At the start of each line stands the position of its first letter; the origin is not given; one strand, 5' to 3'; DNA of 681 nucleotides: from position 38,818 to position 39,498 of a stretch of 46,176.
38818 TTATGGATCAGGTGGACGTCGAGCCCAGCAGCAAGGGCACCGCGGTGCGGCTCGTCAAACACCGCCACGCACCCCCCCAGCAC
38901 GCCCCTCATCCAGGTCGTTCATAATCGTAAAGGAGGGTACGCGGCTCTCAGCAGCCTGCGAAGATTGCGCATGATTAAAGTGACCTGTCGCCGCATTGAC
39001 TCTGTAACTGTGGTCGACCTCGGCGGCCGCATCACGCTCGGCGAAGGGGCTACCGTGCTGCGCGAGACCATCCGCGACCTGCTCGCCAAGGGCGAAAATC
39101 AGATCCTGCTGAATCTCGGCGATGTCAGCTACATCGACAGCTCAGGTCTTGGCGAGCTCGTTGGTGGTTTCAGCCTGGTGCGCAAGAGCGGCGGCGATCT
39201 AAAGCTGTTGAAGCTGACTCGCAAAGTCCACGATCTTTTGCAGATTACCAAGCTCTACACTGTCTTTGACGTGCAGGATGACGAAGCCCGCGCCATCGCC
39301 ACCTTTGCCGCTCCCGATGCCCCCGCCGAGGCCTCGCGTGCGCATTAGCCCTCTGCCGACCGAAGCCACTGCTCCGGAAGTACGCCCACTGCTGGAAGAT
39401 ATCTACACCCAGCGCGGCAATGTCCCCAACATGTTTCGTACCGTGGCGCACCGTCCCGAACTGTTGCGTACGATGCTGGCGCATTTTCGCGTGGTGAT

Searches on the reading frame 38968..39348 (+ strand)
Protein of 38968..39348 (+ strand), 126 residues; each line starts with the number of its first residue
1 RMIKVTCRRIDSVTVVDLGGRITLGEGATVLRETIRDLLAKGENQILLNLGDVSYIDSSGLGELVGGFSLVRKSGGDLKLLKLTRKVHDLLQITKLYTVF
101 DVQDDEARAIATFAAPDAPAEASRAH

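Call 4: search_protein_families(library=pfam, proteins=[window:38968-39348:+], max_evalue=0.01)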
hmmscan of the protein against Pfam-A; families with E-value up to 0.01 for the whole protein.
window:38968-39348:+ (126 aa): 2 families
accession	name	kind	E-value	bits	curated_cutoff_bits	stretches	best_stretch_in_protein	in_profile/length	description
PF01740.26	STAS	-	1.2e-13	51.2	22.6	1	7-109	4-106/106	STAS domain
PF13466.11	STAS_2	-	8.6e-09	35.9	29.2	1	16-94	1-77/80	STAS domain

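Call 5: search_protein_families(library=ncbifam, proteins=[window:38968-39348:+], max_evalue=0.01)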
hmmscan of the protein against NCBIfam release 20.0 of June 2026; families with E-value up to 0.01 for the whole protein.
window:38968-39348:+ (126 aa): 2 families
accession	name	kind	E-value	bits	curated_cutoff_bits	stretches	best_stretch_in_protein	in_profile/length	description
TIGR00377.1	ant_ant_sig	superfamily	6.3e-19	67.9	53.45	1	4-105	4-105/108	anti-sigma factor antagonist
TIGR02886.1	spore_II_AA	equivalog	6.4e-13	48.6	114.75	1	9-110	5-106/106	anti-sigma F factor antagonist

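Call 83: search_protein_families(library=padloc, proteins=[window:38971-39348:+], max_evalue=0.001)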
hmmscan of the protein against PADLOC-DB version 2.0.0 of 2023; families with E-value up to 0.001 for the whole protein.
window:38971-39348:+ (125 aa): 0 families
